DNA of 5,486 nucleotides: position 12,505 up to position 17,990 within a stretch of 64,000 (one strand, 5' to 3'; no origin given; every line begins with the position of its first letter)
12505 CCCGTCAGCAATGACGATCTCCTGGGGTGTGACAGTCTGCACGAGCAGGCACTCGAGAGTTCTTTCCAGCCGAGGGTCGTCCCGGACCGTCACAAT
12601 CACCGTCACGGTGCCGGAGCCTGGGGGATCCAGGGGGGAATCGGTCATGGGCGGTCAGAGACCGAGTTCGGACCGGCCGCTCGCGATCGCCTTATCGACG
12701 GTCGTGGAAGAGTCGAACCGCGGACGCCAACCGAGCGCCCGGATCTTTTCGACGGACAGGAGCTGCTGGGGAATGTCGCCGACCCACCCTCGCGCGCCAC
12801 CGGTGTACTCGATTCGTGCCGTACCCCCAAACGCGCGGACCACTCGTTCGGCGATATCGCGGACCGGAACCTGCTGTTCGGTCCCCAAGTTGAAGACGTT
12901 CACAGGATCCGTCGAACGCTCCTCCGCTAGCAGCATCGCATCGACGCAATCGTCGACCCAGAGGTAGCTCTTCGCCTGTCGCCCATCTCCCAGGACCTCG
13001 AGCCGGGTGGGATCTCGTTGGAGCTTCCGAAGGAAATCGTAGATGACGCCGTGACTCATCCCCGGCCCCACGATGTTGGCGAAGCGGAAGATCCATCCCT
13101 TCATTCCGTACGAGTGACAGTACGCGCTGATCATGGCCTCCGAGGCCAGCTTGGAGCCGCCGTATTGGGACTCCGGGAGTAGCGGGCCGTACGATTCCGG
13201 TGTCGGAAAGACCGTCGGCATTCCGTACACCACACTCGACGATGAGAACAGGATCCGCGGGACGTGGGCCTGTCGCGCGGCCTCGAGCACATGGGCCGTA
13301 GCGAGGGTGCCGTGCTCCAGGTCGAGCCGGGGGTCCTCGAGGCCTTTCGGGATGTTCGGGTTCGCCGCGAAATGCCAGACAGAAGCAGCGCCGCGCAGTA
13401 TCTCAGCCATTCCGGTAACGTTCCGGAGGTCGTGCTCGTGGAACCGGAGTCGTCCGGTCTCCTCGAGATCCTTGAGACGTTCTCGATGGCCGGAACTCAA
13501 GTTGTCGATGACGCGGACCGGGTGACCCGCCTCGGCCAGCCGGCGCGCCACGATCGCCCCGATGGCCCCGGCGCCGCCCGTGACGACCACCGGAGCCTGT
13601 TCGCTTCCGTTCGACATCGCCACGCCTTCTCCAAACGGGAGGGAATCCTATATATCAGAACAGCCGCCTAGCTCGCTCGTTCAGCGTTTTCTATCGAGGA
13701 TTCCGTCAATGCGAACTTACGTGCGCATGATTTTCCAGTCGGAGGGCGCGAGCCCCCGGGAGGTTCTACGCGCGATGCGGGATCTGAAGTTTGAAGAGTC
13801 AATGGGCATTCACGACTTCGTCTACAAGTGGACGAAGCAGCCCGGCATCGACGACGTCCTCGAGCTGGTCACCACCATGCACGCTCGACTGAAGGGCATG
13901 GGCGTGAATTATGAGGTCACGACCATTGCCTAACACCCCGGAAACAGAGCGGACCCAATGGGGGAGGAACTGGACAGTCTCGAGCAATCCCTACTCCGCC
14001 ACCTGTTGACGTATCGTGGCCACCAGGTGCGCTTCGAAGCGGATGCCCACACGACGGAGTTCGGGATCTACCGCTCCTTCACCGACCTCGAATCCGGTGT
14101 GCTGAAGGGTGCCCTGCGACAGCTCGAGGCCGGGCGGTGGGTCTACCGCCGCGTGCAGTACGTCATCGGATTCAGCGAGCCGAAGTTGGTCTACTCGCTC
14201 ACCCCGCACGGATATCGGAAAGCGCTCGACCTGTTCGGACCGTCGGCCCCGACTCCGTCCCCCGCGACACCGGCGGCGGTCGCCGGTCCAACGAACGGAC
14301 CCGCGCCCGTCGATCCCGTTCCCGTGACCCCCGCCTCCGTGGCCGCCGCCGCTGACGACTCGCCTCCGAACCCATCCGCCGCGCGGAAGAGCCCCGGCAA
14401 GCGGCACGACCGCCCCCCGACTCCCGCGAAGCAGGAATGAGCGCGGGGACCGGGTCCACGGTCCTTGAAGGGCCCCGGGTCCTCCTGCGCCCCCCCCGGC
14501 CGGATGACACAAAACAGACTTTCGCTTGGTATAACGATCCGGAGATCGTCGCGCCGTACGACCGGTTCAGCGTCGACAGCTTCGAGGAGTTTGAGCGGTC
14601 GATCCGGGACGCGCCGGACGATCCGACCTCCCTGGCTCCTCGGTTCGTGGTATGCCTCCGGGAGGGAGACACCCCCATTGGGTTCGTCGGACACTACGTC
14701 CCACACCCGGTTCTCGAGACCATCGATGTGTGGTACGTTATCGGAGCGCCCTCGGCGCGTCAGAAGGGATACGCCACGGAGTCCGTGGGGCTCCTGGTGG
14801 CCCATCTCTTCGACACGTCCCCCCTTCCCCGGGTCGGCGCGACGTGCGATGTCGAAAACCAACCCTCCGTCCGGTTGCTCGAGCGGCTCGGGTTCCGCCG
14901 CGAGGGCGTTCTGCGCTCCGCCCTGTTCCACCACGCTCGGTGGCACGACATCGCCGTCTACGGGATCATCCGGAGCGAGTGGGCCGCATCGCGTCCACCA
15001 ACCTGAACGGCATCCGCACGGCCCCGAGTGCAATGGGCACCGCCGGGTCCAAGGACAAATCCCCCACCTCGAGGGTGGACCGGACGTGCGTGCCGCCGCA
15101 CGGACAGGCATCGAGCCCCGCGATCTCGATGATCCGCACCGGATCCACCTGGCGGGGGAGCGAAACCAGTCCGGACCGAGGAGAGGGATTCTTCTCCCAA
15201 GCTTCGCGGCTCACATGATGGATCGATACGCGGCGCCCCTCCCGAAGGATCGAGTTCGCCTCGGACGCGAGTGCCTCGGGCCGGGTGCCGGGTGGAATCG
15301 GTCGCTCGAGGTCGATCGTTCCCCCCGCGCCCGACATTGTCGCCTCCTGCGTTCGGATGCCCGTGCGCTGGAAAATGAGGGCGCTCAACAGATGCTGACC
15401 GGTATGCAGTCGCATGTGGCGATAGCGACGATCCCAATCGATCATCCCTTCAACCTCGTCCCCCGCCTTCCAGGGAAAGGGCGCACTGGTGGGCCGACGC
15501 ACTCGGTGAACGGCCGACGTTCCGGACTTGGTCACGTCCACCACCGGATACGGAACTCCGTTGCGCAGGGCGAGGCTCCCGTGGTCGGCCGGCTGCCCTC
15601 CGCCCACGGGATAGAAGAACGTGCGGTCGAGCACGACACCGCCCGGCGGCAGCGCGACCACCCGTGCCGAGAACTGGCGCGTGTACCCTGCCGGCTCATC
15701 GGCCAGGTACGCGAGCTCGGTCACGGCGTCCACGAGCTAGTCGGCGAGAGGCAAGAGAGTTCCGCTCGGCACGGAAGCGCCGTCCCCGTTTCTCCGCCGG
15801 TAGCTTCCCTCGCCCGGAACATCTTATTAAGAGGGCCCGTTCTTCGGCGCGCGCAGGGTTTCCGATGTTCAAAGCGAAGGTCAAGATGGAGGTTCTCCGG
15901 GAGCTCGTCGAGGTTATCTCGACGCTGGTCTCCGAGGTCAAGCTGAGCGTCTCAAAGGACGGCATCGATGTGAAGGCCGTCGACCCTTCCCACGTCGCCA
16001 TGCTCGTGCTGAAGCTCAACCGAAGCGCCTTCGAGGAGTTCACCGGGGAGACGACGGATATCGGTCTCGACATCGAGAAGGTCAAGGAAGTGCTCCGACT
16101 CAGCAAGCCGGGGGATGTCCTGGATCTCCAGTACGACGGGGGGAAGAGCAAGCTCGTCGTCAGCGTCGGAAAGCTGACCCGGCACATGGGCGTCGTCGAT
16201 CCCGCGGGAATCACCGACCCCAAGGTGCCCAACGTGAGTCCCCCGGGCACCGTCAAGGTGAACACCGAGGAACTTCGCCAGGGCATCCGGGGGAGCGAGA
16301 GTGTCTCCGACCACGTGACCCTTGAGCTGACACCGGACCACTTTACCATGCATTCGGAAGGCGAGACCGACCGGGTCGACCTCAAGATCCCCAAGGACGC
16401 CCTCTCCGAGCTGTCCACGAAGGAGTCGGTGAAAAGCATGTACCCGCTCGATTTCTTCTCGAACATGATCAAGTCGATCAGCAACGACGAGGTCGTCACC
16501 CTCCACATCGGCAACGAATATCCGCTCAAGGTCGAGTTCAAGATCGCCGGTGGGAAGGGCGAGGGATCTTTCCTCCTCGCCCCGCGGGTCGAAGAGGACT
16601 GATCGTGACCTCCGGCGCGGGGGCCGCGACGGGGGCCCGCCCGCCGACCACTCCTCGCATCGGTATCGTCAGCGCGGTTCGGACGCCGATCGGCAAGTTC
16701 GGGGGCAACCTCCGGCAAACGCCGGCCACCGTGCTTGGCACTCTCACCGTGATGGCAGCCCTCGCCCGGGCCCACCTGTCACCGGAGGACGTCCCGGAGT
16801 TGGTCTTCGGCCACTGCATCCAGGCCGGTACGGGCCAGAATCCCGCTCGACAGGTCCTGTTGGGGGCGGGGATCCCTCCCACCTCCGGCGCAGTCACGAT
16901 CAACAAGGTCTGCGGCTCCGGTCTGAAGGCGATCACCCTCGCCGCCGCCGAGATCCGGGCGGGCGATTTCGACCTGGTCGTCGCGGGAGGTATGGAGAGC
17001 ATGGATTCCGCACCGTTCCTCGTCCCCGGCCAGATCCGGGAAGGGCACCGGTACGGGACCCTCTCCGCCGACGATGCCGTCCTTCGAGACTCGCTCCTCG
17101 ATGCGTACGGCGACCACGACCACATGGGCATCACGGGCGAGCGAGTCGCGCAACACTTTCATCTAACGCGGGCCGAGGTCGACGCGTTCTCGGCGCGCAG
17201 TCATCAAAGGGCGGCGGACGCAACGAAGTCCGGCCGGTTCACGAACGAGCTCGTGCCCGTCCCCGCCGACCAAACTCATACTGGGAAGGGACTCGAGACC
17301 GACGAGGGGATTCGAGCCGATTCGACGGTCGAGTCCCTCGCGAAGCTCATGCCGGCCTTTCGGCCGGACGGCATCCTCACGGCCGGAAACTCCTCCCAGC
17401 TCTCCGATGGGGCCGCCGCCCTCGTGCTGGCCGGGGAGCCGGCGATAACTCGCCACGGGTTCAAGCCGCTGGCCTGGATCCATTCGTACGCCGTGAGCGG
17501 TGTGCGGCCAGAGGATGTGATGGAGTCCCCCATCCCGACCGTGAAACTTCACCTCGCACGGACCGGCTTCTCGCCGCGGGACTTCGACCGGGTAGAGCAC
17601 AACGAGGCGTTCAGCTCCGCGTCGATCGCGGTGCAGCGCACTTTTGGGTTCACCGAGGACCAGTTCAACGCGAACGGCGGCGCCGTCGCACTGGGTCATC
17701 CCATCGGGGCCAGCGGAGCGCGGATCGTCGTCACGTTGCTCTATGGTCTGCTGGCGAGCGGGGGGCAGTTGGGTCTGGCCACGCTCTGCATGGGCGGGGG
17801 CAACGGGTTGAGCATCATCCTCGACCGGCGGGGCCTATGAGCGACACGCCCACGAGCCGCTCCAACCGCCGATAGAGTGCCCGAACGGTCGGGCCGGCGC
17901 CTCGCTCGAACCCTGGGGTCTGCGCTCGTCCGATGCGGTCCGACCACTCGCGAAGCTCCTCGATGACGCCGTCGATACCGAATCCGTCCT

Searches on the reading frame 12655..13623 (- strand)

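Call 31: search_protein_families(library=pfam, proteins=[window:12655-13623:-])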
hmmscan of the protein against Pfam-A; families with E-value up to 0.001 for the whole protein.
window:12655-13623:- (322 aa): 9 families
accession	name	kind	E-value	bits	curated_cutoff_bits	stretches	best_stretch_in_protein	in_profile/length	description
PF01370.27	Epimerase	-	8e-45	153.6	20.9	1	12-247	1-240/240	NAD dependent epimerase/dehydratase family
PF16363.11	GDP_Man_Dehyd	-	1.5e-38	133.5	27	1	14-268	2-269/332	GDP-mannose 4,6 dehydratase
PF01073.25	3Beta_HSD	-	4e-13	49.5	22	1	13-240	1-235/280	3-beta hydroxysteroid dehydrogenase/isomerase family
PF04321.23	RmlD_sub_bind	-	5.6e-10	39.2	27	1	12-266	3-232/287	RmlD substrate binding domain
PF13460.12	NAD_binding_10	-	1.8e-09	38.2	27.2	1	16-139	1-109/184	NAD(P)H-binding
PF02719.21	Polysacc_synt_2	-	2.7e-09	37.1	20.2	1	12-128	1-127/293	Polysaccharide biosynthesis protein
PF00106.31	adh_short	-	2.8e-06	27.4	26.6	1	12-80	3-72/195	short chain dehydrogenase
PF05368.20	NmrA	-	4.1e-06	27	27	1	12-129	5-107/298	NmrA-like family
PF07993.18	NAD_binding_4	-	3.1e-05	23.7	20.1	1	77-190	87-216/258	Male sterility protein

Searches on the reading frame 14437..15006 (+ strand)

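Call 31: search_protein_families(library=pfam, proteins=[window:14437-15006:+])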
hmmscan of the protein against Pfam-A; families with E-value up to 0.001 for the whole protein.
window:14437-15006:+ (189 aa): 4 families
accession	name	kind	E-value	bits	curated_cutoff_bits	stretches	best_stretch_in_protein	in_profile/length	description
PF13302.13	Acetyltransf_3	-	2.1e-26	93.7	25.4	1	14-154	1-138/138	Acetyltransferase (GNAT) domain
PF00583.31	Acetyltransf_1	-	2.9e-11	44.1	20.7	1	64-153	28-116/116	Acetyltransferase (GNAT) family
PF13523.12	Acetyltransf_8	-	9.4e-07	29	27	1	98-157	82-141/145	Acetyltransferase (GNAT) domain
PF13420.13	Acetyltransf_4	-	9.6e-05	22.9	24.3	1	18-172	2-153/155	Acetyltransferase (GNAT) domain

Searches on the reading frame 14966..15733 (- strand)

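Call 31: search_protein_families(library=pfam, proteins=[window:14966-15733:-])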
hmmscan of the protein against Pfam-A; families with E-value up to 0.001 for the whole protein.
window:14966-15733:- (255 aa): 2 families
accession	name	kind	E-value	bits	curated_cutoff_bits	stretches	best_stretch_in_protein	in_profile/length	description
PF01411.24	tRNA-synt_2c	-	8.3e-10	38.3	30.3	1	20-102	474-552/552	tRNA synthetases class II (A)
PF07973.19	tRNA_SAD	-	5.2e-07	30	24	1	199-226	1-28/44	Threonyl and Alanyl tRNA synthetase second additional domain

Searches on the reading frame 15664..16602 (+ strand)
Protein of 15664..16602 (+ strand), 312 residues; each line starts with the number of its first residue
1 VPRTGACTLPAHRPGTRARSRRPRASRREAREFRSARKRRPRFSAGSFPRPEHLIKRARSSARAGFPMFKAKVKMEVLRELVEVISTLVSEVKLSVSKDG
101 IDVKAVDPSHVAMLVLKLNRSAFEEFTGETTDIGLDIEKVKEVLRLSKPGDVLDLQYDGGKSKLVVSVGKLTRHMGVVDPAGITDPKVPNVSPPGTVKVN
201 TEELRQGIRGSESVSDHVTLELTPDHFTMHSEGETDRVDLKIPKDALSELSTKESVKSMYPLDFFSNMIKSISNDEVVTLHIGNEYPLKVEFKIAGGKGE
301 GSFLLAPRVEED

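Call 31: search_protein_families(library=pfam, proteins=[window:15664-16602:+])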
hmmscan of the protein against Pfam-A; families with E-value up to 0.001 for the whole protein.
window:15664-16602:+ (312 aa): 4 families
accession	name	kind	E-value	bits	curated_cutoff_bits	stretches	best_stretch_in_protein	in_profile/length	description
PF00705.23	PCNA_N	-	1.5e-12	47.8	20.3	1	68-164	1-99/127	Proliferating cell nuclear antigen, N-terminal domain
PF02747.20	PCNA_C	-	5.8e-07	30.2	23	1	195-307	9-127/128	Proliferating cell nuclear antigen, C-terminal domain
PF04139.18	Rad9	-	0.00036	20.5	25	0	81-145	4-71/253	Rad9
PF02144.21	Rad1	-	0.00039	20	24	0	75-278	6-241/257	Repair protein Rad1/Rec1/Rad17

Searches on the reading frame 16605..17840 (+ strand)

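Call 31: search_protein_families(library=pfam, proteins=[window:16605-17840:+])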
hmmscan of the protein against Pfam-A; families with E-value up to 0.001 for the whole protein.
window:16605-17840:+ (411 aa): 3 families
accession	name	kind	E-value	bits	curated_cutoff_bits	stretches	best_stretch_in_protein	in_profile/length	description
PF00108.29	Thiolase_N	-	1.3e-83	280.8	26.4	1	20-277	2-258/260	Thiolase, N-terminal domain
PF02803.24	Thiolase_C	-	4.5e-37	126.9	27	1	287-407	2-122/123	Thiolase, C-terminal domain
PF00109.32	ketoacyl-synt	-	1.2e-05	25.5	20.8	1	96-133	167-204/252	Beta-ketoacyl synthase, N-terminal domain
